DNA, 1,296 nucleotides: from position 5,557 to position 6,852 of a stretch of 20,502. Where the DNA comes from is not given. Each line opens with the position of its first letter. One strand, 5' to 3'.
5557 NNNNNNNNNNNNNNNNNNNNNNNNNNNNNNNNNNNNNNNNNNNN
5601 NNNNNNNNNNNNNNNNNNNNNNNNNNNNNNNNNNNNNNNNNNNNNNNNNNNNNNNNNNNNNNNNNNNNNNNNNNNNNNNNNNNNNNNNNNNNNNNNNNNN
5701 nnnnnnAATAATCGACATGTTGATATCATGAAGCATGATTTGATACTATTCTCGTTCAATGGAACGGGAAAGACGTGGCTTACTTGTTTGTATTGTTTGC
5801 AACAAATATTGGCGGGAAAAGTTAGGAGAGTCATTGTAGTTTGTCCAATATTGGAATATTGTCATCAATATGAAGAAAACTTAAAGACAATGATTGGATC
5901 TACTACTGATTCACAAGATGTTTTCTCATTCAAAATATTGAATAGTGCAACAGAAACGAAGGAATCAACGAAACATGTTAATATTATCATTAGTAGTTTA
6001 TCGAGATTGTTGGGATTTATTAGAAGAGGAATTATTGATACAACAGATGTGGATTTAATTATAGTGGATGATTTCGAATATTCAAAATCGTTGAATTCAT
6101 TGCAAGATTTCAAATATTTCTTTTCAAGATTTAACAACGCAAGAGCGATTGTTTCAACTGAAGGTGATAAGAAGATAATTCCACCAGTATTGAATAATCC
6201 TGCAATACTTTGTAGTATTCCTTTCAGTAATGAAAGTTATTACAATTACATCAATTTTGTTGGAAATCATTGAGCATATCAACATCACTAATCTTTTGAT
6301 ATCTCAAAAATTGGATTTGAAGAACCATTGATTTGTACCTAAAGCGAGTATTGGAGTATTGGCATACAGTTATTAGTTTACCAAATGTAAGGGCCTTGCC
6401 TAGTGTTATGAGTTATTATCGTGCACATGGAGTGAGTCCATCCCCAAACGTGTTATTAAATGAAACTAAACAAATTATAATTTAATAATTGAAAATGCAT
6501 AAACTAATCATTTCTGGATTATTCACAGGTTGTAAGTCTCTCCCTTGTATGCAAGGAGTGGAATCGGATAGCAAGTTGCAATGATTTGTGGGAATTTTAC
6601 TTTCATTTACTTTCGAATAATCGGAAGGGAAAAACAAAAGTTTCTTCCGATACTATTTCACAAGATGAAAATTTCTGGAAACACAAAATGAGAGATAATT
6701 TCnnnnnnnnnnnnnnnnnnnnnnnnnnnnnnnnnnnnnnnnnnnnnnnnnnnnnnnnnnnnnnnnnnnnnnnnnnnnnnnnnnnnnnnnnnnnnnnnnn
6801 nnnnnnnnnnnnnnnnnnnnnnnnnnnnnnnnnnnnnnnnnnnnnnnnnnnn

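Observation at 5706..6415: Degenerate SF1 helicase core fragment directly upstream of an F-box exon on the same strand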

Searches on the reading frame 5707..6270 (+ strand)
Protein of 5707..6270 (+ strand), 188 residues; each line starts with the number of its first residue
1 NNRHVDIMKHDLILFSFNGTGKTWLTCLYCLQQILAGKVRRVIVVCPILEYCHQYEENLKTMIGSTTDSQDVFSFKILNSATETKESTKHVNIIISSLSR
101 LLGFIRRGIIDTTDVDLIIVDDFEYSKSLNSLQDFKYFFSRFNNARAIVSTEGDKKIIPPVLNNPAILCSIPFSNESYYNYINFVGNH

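Call 5: search_protein_families(library=pfam, proteins=[window:5707-6270:+], max_evalue=1)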
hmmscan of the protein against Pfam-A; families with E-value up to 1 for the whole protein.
window:5707-6270:+ (188 aa): 3 families
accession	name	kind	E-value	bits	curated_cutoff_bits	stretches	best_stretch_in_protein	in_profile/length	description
PF00270.35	DEAD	-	3.3e-11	43.6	26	1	9-143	14-146/167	DEAD/DEAH box helicase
PF04851.21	ResIII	-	5.8e-07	30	22.5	1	13-128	27-139/164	Type III restriction enzyme, res subunit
PF02562.22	PhoH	-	3.3e-06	27.2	27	1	9-84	18-90/205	PhoH-like protein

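Call 6: search_solved_structures(query=window:5707-6270:+, max_evalue=10, show_alignments=3)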
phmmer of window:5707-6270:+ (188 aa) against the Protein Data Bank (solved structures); distinct sequences matched with E-value up to 10: 41.
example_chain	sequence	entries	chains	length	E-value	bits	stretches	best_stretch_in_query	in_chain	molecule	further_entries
2z0m_A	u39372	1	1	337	0.0021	21.2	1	16-146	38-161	337aa long hypothetical ATP-dependent RNA helicase deaD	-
1hv8_A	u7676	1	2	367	0.0052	19.9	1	11-148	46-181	PUTATIVE ATP-DEPENDENT RNA HELICASE MJ0669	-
4zcp_A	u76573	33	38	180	0.011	18.8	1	49-154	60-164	Cholinephosphate cytidylyltransferase | Choline-phosphate cytidylyltransferase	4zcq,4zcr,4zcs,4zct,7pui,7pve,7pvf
9hsg_A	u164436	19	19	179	0.011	18.8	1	49-154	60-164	choline-phosphate cytidylyltransferase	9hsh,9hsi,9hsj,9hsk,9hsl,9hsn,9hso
9hsm_A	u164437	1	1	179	0.011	18.8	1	49-154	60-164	choline-phosphate cytidylyltransferase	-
6aib_A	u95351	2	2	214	0.015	18.4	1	13-142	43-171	DEAD-box ATP-dependent RNA helicase CshA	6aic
5ivl_B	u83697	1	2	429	0.019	18.1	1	8-142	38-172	DEAD-box ATP-dependent RNA helicase CshA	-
1q0u_A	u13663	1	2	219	0.02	17.9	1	14-142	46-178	BstDEAD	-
4bru_A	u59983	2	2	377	0.036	17.1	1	7-136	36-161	ATP-DEPENDENT RNA HELICASE DHH1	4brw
1s2m_A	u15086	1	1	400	0.04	17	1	7-136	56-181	Putative ATP-dependent RNA helicase DHH1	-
8u8d_D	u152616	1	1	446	0.062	16.4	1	11-138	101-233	RNA helicase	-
2gxq_A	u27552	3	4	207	0.07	16.2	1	11-136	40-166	heat resistant RNA dependent ATPase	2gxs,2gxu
3mwj_A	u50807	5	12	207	0.07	16.2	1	11-136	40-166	Heat resistant RNA dependent ATPase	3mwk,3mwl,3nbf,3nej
5zbz_A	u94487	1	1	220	0.074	16.1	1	9-148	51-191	Eukaryotic initiation factor 4A-I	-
2g9n_A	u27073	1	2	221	0.074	16.1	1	9-148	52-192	Eukaryotic initiation factor 4A-I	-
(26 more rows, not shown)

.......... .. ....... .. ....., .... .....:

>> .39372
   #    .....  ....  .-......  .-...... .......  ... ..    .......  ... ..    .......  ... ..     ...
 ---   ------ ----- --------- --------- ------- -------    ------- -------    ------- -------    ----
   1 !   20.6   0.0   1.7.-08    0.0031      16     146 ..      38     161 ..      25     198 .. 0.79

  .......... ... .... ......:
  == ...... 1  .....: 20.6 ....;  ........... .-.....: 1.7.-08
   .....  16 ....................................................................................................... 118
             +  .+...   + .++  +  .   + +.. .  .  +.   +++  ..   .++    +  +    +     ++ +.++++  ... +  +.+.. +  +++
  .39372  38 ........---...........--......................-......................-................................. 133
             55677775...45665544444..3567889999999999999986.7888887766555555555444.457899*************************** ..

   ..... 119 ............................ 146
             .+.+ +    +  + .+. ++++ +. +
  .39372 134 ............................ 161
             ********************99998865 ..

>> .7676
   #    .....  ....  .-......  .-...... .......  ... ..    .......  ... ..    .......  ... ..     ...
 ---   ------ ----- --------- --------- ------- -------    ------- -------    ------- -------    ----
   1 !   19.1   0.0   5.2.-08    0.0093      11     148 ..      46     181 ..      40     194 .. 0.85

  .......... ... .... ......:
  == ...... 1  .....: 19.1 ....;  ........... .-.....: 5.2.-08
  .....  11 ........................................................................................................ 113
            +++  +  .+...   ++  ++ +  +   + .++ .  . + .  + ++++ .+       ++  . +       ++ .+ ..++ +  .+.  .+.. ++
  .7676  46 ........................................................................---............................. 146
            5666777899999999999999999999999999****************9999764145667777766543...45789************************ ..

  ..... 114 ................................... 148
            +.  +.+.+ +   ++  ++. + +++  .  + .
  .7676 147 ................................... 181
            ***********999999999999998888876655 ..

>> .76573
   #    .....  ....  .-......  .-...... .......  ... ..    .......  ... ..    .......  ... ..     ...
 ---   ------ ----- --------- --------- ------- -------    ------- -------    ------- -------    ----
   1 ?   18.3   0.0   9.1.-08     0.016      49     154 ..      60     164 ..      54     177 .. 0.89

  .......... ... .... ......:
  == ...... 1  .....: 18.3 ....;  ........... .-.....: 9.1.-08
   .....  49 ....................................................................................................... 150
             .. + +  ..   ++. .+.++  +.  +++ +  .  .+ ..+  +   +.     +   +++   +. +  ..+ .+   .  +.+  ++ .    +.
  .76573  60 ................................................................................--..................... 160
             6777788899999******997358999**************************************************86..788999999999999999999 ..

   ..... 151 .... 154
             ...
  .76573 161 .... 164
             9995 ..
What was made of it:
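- The best phmmer matches in the PDB are archaeal DeaD proteins, then CshA, Dhh1 and eIF4A, apart from a likely chance cytidylyltransferase hit ranked third (call 6).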

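Call 7: find_homologous_proteins(query=window:5707-6270:+, max_evalue=0.001)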
Query window:5707-6270:+ (188 aa): 1 proteins with E <= 0.001 among 56 candidates.
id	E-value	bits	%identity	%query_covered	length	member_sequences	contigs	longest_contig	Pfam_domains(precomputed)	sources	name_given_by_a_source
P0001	1.1e-74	268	99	68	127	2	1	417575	-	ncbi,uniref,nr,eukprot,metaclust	ncbi:predicted protein [Naegleria gruberi]|uniref:Predicted protein n=1 Tax=Naegleria gruberi TaxID=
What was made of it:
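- Organism: the closest protein is an NCBI N. gruberi predicted protein, 99% identical (call 7).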

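Call 9: find_encoding_contigs(protein=P0001, flank=10000, max_places=6)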
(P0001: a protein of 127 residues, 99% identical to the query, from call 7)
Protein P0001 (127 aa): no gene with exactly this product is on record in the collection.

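Call 27: search_protein_representatives(protein=window:5707-6270:+)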
Query: 188 residues. Proteins with E-value up to 0.001 (for the whole library): 28; up to 1e-10: 1; up to 1e-30: 1. The best 28 are listed.
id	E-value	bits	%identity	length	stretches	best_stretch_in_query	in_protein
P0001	3.4e-75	268.2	99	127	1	62-188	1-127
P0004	1.1e-06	44.9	27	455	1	11-158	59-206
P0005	1.8e-06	44.2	28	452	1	8-161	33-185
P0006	1.9e-06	44.2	30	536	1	8-142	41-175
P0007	3.8e-06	43.2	25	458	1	9-148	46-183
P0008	4.9e-06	42.8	29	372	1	11-149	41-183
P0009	9.8e-06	41.8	23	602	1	6-146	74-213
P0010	2.7e-05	40.4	31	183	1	11-124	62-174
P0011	3.0e-05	40.2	24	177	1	10-144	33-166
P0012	3.3e-05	40.1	26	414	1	7-149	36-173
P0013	5.5e-05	39.4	23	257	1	6-170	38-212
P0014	5.9e-05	39.3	24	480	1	10-146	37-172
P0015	8.3e-05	38.8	27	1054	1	10-173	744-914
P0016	1.2e-04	38.3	25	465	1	9-167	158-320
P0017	1.4e-04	38.0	24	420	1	10-145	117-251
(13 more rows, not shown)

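Call 31: list_cluster_members(proteins=[P0001])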
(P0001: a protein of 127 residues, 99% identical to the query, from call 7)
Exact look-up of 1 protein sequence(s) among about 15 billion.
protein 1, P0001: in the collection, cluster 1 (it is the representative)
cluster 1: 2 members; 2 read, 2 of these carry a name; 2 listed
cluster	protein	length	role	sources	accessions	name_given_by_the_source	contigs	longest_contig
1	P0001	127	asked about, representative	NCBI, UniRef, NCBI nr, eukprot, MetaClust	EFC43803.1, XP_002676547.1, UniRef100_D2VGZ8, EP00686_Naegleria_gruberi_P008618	predicted protein [Naegleria gruberi] | Predicted protein n=1 Tax=Naegleria gruberi TaxID=5762 RepID=D2VGZ8_NAEGR | uncharacterized protein NAEGRDRAFT_68225 [Naegleria gruberi]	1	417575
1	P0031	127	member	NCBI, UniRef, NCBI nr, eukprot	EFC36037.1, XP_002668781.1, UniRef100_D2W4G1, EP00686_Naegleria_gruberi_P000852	predicted protein [Naegleria gruberi] | Predicted protein n=1 Tax=Naegleria gruberi TaxID=5762 RepID=D2W4G1_NAEGR | uncharacterized protein NAEGRDRAFT_76293 [Naegleria gruberi]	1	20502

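Call 41: predict_structure(alignment_id=A2)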
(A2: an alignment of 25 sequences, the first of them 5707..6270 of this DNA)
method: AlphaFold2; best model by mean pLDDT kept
length: 188 residues; sequences in the alignment: 25
mean_pLDDT: 79.2   pTM: 0.76
mean pLDDT of the five models: 79.2, 76.9, 74.8, 74.6, 74.0
residues with pLDDT >= 90: 76; 70-90: 57; 50-70: 47; < 50: 8
segments of 3 or more residues with pLDDT < 50: 1-5
pLDDT, mean of each block of 10 residues (from residue 1): 47 74 89 91 94 92 67 74 81 94 94 94 89 93 88 59 69 59 53
secondary structure, 60 per line:
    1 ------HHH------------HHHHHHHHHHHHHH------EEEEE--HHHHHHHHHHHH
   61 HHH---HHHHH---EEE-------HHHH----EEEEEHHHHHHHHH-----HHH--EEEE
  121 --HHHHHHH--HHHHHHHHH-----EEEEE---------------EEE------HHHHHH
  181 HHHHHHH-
elements in order: H22-35 E42-46 H49-63 H67-71 E75-77 H85-88 E93-97 H98-106 E117-120 H123-129 H132-140 E146-150 E166-168 H175-187
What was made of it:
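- The predicted fold is confident over the core (pLDDT about 90 over residues 20-60 and 90-150; call 41).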

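Call 44: fold_search(model_id=the predicted structure, library=pdb)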
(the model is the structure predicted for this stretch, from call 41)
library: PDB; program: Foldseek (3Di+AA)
matches with E <= 10: 1505; with E <= 0.001: 185
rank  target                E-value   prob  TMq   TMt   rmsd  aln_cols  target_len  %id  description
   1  1qva                  7.0e-08  1.00  0.58  0.52   7.0       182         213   18  YEAST INITIATION FACTOR 4A N-TERMINAL DOMAIN (released 1999-12-02)
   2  2zu6_D                1.3e-07  1.00  0.63  0.36   5.3       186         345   15  crystal structure of the eIF4A-PDCD4 complex (released 2009-02-24)
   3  7ddx_B                1.7e-07  1.00  0.62  0.56   5.4       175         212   18  Crystal structure of KANK1 S1179F mutant in complex wtih eIF4A1 (released 2021-09-08)
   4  5gvs_D                1.7e-07  1.00  0.59  0.57   6.5       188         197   19  Crystal structure of the DDX41 DEAD domain in an apo open form (released 2016-10-19)
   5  5gvs_A                4.2e-07  1.00  0.61  0.54   5.6       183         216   17  Crystal structure of the DDX41 DEAD domain in an apo open form (released 2016-10-19)
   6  1fuu_A                6.6e-07  1.00  0.56  0.50   6.9       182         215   18  YEAST INITIATION FACTOR 4A (released 2000-11-29)
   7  5zbz                  7.0e-07  1.00  0.61  0.53   5.7       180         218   18  Crystal structure of the DEAD domain of Human eIF4A with sanguinarine (released 2019-02-20)
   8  3bor                  8.0e-07  1.00  0.59  0.58   5.5       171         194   15  Crystal structure of the DEADc domain of human translation initiation factor 4A-2 (released 2008-01-01)
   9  2g9n_B                8.0e-07  1.00  0.61  0.54   5.5       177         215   18  Structure of the DEAD domain of Human eukaryotic initiation factor 4A, eIF4A (released 2006-03-14)
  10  5gvr                  8.5e-07  1.00  0.64  0.53   5.4       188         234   19  Crystal structure of the DDX41 DEAD domain in an apo closed form (released 2016-10-19)
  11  1qde                  9.7e-07  1.00  0.53  0.50   7.5       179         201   17  CRYSTAL STRUCTURE OF THE ATPASE DOMAIN OF TRANSLATION INITIATION FACTOR 4A FROM SACCHAROMYCES CEREVISIAE-THE PROTOTYPE O (released 2000-05-23)
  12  2oxc_A                1.0e-06  1.00  0.62  0.57   5.2       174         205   16  Human DEAD-box RNA helicase DDX20, DEAD domain in complex with ADP (released 2007-02-27)
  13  1q0u_A                1.0e-06  1.00  0.61  0.55   5.1       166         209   17  Crystal Structure of the BstDEAD N-terminal Domain (released 2003-10-14)
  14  2g9n_A                1.1e-06  1.00  0.61  0.54   5.5       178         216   18  Structure of the DEAD domain of Human eukaryotic initiation factor 4A, eIF4A (released 2006-03-14)
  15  5gvs_C                1.2e-06  1.00  0.58  0.56   4.9       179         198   20  Crystal structure of the DDX41 DEAD domain in an apo open form (released 2016-10-19)
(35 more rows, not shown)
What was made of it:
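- On DEAD-box helicase (SF2): Fold matches to eIF4A, DDX41 and Sub2 RecA1 (call 44).
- Fold: the Foldseek top 50 against the PDB are all DEAD-box RecA1 domains (calls 41, 44). All PDB sequence matches to helicases and all top 50 structure matches are SF2 DEAD-box RecA1 domains (calls 6, 44).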

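Call 46: list_cluster_members(proteins=[P0004, P0005, P0006, P0007, P0008, P0009, P0010, P0011, P0012, P0013])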
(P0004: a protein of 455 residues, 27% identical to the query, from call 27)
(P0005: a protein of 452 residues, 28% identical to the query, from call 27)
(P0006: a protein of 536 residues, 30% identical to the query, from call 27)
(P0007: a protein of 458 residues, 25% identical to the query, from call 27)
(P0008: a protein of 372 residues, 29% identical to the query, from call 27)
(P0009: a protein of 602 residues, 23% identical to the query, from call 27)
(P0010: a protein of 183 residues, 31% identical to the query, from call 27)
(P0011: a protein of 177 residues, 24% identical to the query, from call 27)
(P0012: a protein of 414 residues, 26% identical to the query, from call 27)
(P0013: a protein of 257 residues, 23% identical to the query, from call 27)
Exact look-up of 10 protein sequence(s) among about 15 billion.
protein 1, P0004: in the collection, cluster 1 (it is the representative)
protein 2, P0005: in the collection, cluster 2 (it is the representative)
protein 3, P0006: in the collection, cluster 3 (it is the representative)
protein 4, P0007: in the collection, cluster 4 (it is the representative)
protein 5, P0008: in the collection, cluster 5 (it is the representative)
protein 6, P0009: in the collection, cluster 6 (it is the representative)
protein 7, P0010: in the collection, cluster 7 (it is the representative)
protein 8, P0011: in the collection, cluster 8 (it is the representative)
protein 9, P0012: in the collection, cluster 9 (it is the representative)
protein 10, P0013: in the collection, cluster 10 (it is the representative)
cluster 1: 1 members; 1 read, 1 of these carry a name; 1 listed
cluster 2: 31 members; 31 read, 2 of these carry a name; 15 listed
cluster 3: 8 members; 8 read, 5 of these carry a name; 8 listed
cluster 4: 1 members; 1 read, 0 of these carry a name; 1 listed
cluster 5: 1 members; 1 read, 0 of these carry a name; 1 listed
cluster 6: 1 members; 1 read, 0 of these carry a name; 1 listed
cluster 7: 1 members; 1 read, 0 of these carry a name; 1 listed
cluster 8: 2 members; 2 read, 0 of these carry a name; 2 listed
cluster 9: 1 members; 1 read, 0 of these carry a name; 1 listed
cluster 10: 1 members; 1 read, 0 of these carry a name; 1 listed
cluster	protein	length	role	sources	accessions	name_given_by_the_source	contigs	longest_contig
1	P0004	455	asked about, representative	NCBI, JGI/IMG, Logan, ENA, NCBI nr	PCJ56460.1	MAG: hypothetical protein COA79_18640 [Planctomycetota bacterium]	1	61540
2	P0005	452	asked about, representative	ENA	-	-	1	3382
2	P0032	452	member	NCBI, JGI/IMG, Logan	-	superfamily II DNA/RNA helicase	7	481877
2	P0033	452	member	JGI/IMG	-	superfamily II DNA/RNA helicase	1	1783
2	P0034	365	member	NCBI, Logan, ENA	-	-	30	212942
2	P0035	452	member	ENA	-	-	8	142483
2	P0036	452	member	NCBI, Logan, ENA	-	-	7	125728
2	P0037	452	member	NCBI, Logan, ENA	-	-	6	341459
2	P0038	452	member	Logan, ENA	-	-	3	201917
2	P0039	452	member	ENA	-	-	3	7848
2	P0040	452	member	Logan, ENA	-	-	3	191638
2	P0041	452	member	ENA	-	-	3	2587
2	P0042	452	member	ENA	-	-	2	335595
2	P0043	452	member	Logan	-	-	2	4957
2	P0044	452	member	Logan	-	-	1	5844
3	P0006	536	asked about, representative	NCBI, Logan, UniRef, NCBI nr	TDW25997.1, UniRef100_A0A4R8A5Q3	ATP-dependent RNA helicase DeaD [Breznakia blatticola] | ATP-dependent RNA helicase CshA n=2 Tax=Breznakia blatticola TaxID=1754012 ...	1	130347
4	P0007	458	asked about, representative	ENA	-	-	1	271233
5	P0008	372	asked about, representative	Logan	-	-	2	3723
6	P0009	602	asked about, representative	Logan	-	-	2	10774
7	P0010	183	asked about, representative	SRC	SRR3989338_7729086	-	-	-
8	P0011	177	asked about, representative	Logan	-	-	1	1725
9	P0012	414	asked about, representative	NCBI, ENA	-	-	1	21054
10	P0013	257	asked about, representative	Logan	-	-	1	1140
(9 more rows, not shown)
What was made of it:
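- The next hits are generic, mostly bacterial, DEAD-box proteins at 20-31% identity, E >= 1e-6 (calls 27, 46).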

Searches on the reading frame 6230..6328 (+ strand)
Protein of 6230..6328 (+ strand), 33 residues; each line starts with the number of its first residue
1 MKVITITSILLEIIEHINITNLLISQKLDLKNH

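Call 26: search_protein_families(library=pfam, proteins=[window:6230-6328:+], max_evalue=10)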
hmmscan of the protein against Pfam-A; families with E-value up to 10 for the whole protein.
window:6230-6328:+ (33 aa): 0 families

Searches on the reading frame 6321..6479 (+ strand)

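Call 26: search_protein_families(library=pfam, proteins=[window:6321-6479:+], max_evalue=10)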
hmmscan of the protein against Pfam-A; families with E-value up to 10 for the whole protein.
window:6321-6479:+ (53 aa): 1 family
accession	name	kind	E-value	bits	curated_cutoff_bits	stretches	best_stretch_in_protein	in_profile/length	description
PF19045.5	Ligase_CoA_2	-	0.14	12.7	23.7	1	10-39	78-109/162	Ligase-CoA domain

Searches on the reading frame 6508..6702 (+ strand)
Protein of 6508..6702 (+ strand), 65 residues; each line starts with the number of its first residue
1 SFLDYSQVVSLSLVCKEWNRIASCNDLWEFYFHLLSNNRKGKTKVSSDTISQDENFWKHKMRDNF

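Call 37: search_protein_families(library=pfam, proteins=[window:6508-6702:+], max_evalue=10)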
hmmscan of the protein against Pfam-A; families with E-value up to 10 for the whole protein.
seq(65 aa): 3 families
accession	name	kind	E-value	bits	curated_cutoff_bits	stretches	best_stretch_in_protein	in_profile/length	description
PF12937.12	F-box-like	-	7.2e-08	32.5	24.3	1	1-30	14-43/47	F-box-like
PF00646.38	F-box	-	6.5e-05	23.1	20.5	1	1-29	14-42/43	F-box domain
PF18511.6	F-box_5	-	0.15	12.1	25.5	1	10-21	24-35/42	F-box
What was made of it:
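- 6508..7188 (+): F-box gene remnant. The F-box residue stretch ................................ is at about 6508-6600. The frame opens after TAA 6505-6507. The first in-frame ATG is at 6688, past the F-box. The 3' end runs into a transposon from 7096. F-box-like 32.5 bits covering profile positions 14-43 of 47 (call 37).
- Checked: A partial F-box lies downstream on the same strand (6508-6600, F-box-like 32.5 bits; call 37).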
